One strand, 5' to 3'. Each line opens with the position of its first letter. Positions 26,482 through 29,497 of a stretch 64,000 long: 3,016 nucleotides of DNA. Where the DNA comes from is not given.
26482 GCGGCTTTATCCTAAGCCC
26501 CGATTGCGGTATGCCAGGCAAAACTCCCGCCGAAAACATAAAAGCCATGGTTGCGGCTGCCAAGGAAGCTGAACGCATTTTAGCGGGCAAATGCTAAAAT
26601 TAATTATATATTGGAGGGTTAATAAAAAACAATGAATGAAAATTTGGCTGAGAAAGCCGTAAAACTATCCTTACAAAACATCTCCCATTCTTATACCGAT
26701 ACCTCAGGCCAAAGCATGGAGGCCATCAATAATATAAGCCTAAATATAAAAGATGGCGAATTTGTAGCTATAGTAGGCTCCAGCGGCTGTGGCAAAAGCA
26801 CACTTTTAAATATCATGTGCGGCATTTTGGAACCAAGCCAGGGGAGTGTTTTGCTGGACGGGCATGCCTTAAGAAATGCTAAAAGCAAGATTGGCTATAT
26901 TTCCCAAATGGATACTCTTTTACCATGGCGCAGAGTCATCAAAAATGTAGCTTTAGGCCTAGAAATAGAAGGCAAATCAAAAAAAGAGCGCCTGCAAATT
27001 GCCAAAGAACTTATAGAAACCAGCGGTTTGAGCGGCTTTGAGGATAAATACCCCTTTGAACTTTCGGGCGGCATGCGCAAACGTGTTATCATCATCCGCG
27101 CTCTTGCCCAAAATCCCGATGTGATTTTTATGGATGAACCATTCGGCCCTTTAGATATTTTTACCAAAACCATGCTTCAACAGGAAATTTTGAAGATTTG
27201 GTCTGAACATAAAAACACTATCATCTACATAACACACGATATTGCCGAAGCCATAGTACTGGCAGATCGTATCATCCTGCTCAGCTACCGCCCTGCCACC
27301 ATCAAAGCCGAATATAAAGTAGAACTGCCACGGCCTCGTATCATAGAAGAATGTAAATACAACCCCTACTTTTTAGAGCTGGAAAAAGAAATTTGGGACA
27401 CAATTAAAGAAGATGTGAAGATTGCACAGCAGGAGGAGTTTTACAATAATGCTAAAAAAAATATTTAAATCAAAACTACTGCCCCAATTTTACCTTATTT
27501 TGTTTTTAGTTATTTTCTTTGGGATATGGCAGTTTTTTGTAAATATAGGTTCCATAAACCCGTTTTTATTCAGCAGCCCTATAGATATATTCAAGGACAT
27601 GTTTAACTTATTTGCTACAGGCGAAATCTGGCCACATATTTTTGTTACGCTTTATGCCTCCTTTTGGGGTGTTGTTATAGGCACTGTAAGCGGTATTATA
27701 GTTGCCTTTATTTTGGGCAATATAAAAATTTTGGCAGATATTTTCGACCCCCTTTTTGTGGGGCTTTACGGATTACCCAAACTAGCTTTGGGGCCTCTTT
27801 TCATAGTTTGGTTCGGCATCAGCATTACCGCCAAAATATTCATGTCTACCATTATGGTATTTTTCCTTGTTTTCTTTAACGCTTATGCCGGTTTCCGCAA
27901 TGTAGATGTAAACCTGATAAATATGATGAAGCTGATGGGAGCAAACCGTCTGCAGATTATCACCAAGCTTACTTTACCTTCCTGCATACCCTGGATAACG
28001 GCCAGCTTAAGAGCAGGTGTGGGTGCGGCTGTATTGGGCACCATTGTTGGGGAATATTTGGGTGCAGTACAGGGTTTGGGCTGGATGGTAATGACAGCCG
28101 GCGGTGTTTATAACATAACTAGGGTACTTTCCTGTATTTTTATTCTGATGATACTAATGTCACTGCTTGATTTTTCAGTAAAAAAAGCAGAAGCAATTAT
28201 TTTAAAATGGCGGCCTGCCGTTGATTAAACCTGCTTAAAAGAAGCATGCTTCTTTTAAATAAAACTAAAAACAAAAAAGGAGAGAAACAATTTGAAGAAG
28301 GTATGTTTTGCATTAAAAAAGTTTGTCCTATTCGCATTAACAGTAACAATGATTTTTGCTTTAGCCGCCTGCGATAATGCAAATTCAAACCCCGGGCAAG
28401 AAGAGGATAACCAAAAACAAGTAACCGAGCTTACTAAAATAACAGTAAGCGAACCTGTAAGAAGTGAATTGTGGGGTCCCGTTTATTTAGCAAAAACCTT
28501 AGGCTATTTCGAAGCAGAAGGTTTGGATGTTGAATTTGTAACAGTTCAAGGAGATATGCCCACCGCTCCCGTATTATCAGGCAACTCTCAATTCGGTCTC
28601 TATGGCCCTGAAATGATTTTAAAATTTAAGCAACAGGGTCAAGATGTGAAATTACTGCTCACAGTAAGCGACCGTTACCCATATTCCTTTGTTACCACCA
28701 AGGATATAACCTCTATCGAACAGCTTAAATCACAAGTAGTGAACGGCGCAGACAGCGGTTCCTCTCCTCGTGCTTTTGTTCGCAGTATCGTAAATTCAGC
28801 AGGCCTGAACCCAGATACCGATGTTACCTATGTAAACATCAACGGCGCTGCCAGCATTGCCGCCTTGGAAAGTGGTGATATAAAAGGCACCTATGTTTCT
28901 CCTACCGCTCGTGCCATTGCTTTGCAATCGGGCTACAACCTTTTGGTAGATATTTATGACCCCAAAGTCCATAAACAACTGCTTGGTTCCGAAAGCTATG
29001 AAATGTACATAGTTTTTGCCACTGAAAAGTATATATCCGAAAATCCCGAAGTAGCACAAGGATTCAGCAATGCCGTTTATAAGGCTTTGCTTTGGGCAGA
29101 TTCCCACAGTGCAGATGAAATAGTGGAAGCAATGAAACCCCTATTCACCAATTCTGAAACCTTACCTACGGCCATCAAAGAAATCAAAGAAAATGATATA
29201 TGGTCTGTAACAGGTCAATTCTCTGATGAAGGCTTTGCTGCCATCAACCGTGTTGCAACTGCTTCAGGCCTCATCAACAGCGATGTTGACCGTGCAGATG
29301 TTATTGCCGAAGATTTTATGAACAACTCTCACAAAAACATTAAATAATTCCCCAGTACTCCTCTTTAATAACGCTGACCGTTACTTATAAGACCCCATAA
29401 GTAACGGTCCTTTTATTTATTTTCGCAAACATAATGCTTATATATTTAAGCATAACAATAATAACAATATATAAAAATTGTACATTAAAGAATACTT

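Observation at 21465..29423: Corrinoid protein + MtaA-type methyltransferase operon with a cytoplasmic molybdopterin oxidoreductase in the substrate-methyltransferase slot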

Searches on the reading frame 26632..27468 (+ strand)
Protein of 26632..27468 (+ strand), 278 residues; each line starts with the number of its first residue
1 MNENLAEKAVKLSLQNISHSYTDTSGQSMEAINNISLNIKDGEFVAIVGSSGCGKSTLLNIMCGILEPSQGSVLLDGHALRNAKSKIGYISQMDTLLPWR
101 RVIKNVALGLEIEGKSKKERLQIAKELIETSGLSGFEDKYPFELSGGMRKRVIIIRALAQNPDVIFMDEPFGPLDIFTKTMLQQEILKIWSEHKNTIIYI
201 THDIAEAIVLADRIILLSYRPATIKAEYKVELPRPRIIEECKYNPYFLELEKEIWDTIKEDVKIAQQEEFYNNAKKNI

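Call 3: search_protein_families(library=pfam, proteins=[window:26632-27468:+], max_evalue=0.01)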
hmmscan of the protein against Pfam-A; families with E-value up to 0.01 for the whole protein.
window:26632-27468:+ (278 aa): 8 families
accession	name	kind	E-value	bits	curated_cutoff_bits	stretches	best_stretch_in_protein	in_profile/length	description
PF00005.33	ABC_tran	-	1.7e-33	116.6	25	1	33-171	2-136/137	ABC transporter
PF03193.22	RsgA_GTPase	-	3.5e-06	27.4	30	1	7-65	72-129/174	RsgA GTPase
PF03266.21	NTPase_1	-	0.00034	20.9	23.9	0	151-204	85-136/168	NTPase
PF13555.12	AAA_29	-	0.00094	19.3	27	1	38-70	18-50/61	P-loop containing region of AAA domain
PF20703.3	nSTAND1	-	0.0047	17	27.1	1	32-66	23-55/379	Novel STAND NTPase 1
PF01926.29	MMR_HSR1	-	0.0055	17.3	21.9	0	45-64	2-21/113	50S ribosome-binding GTPase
PF13191.12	AAA_16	-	0.0056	17.6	32.6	1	41-120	23-90/167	AAA ATPase domain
PF13476.12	AAA_23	-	0.0076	17.3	27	0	12-66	2-43/201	AAA domain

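Call 4: search_protein_families(library=ncbifam, proteins=[window:26632-27468:+], max_evalue=0.01)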
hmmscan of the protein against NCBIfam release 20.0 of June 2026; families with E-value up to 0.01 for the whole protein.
window:26632-27468:+ (278 aa): 194 families (the best 25 are shown)
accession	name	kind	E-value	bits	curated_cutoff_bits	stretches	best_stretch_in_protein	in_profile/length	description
NF008421.0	PRK11248.1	equivalog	2.3e-64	217.4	357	1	16-234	3-219/255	taurine ABC transporter ATP-binding subunit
TIGR01184.1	ntrCD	subfamily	3.3e-62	210.1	291.8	1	32-255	1-227/230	nitrate ABC transporter ATP-binding protein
NF040729.1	ABC_ATP_SaoA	equivalog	1.2e-61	208.3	360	1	11-252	1-241/248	ABC transporter ATP-binding protein SaoA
TIGR01186.1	proV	subfamily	3.9e-59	200.6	326.6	1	29-217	6-203/363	betaine/proline/choline family ABC transporter ATP-binding protein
NF008420.0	PRK11247.1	equivalog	9.1e-55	185.6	395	1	7-259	8-243/257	aliphatic sulfonates ABC transporter ATP-binding protein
TIGR03265.1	PhnT2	equivalog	1.7e-47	162.4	457.7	1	11-217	4-208/353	putative 2-aminoethylphosphonate ABC transporter ATP-binding protein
NF043075.1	MMSYN1_0197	equivalog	5.2e-47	160.4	550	1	12-217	3-206/341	spermidine/putrescine ABC transporter ATP-binding protein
TIGR03415.1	ABC_choXWV_ATP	equivalog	3e-46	158.1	483.75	1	22-217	31-238/382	choline ABC transporter ATP-binding protein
TIGR00968.1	3a0106s01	subfamily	5.5e-46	157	342.75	1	16-218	5-205/237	sulfate ABC transporter ATP-binding protein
TIGR04521.1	ECF_ATPase_2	equivalog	6e-45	153.5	330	1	13-239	2-240/279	energy-coupling factor transporter ATPase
NF040840.2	tungstate_WtpC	equivalog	3.5e-43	148.2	440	1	31-217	15-204/347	tungstate ABC transporter ATP-binding protein WtpC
NF008653.0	PRK11650.1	subfamily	1.3e-42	146.2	432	1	11-217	3-208/357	sn-glycerol-3-phosphate ABC transporter ATP-binding protein UgpC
NF006987.0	PRK09452.1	equivalog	2.1e-42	145.2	482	1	4-218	10-222/378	spermidine/putrescine ABC transporter ATP-binding protein PotA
NF007480.0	PRK10070.1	equivalog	3e-42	144.9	444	1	24-217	37-238/400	glycine betaine/L-proline ABC transporter ATP-binding protein ProV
TIGR04520.1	ECF_ATPase_1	equivalog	3.1e-42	144.8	315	1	13-268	2-262/269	energy-coupling factor transporter ATPase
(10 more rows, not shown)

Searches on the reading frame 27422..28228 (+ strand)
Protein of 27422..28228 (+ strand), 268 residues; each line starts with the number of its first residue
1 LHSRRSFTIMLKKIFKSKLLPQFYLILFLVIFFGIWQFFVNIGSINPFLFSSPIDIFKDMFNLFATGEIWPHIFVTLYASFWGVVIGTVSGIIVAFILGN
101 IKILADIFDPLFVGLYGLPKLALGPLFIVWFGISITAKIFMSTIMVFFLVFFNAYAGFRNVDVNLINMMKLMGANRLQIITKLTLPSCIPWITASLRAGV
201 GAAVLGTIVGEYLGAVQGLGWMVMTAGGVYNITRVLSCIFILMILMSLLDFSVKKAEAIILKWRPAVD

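Call 3: search_protein_families(library=pfam, proteins=[window:27422-28228:+], max_evalue=0.01)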
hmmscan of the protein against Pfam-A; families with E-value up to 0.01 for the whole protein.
window:27422-28228:+ (268 aa): 1 family
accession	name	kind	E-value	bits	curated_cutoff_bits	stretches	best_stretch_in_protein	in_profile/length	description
PF00528.27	BPD_transp_1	-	1.1e-22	81.1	26.4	1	88-254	2-176/184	Binding-protein-dependent transport system inner membrane component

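Call 4: search_protein_families(library=ncbifam, proteins=[window:27422-28228:+], max_evalue=0.01)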
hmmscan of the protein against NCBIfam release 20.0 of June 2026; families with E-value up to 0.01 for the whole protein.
window:27422-28228:+ (268 aa): 9 families
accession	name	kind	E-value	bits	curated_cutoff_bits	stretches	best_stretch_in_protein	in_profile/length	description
NF008470.0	PRK11365.1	equivalog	5.5e-33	114.5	347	1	30-266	19-255/263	aliphatic sulfonate ABC transporter permease SsuC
NF040733.1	ABC_perm_U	equivalog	1.5e-29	103.2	295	1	22-264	8-249/251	ABC transporter permease subunit SaoP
NF007545.0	PRK10160.1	equivalog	5.1e-24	85.2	342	1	27-263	29-270/275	taurine ABC transporter permease TauC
TIGR01183.1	ntrB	equivalog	1.8e-14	53.9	209.05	1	72-248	18-194/202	nitrate ABC transporter permease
TIGR01097.1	PhnE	equivalog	1.5e-05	24.6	216.7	1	23-255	10-246/252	phosphonate ABC transporter, permease protein PhnE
NF008196.0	PRK10952.1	equivalog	0.00011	21.2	439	1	70-249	143-324/356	glycine betaine/L-proline ABC transporter permease ProW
NF008049.0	PRK10782.1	subfamily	0.00066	19.4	212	0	60-254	5-208/217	methionine ABC transporter permease MetI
NF011624.0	PRK15050.1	equivalog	0.0019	17.4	247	1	140-195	165-221/297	2-aminoethylphosphonate ABC transporter permease subunit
TIGR03416.1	ABC_choXWV_perm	equivalog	0.0067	15.9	363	1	38-250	54-264/267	choline ABC transporter permease subunit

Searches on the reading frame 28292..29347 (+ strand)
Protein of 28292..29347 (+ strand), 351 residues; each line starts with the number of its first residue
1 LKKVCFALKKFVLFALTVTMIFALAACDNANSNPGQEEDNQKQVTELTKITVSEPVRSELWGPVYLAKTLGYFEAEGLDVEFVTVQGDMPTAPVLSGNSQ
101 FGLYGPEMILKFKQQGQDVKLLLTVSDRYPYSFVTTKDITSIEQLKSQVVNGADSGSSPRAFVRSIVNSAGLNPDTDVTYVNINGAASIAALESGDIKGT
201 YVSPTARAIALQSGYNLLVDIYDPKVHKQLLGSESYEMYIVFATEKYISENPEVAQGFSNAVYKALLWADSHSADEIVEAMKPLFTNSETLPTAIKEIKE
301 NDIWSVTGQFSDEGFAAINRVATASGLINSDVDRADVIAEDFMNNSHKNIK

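Call 3: search_protein_families(library=pfam, proteins=[window:28292-29347:+], max_evalue=0.01)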
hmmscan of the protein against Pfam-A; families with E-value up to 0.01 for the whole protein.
window:28292-29347:+ (351 aa): 3 families
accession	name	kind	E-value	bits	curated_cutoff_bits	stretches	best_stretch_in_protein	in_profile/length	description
PF09084.16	NMT1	-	3.3e-25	89.7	20.5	1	63-270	6-210/216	NMT1/THI5 like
PF13379.11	NMT1_2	-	1.2e-09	38.8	24.7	1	146-276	122-245/252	NMT1-like family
PF16868.10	NMT1_3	-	0.004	17.2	27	1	131-298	93-261/289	NMT1-like family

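Call 4: search_protein_families(library=ncbifam, proteins=[window:28292-29347:+], max_evalue=0.01)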
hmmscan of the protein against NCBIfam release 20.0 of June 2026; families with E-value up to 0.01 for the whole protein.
window:28292-29347:+ (351 aa): 4 families
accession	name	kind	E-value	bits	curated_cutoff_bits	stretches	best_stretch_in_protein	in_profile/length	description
TIGR01728.1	SsuA_fam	subfamily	5.3e-16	58.7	163.5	1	63-343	13-289/290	aliphatic sulfonate ABC transporter substrate-binding protein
TIGR02122.1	TRAP_TAXI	subfamily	1.4e-10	40.6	84.35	1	111-303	104-297/320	TAXI family TRAP transporter solute-binding subunit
NF008553.0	PRK11480.1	equivalog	0.002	17.4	490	1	169-263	143-229/320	taurine ABC transporter substrate-binding protein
TIGR01729.1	taurine_ABC_bnd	equivalog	0.0067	15.9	304.25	1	176-265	127-209/300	taurine ABC transporter substrate-binding protein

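Call 85: search_solved_structures(query=window:28292-29347:+, max_evalue=0.01)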
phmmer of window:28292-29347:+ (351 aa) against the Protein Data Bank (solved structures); distinct sequences matched with E-value up to 0.01: 6.
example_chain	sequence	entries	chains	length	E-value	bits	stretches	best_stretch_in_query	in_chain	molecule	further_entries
3qsl_A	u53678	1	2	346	1.8e-13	53.5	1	61-285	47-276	Putative exported protein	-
3ix1_A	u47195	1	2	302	1.4e-05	27.6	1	64-303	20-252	N-formyl-4-amino-5-aminomethyl-2-methylpyrimidine binding protein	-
4nmy_A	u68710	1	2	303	2.2e-05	27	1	64-272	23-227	ABC-type transport system, extracellular solute-binding protein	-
3uif_A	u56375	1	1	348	0.002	20.6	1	87-287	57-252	Sulfonate ABC transporter, periplasmic sulfonate-binding protein SsuA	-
4esx_A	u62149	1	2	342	0.0041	19.5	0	63-274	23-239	Pyrimidine biosynthesis enzyme THI13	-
4esw_A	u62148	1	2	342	0.0055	19.1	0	63-274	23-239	Pyrimidine biosynthesis enzyme THI13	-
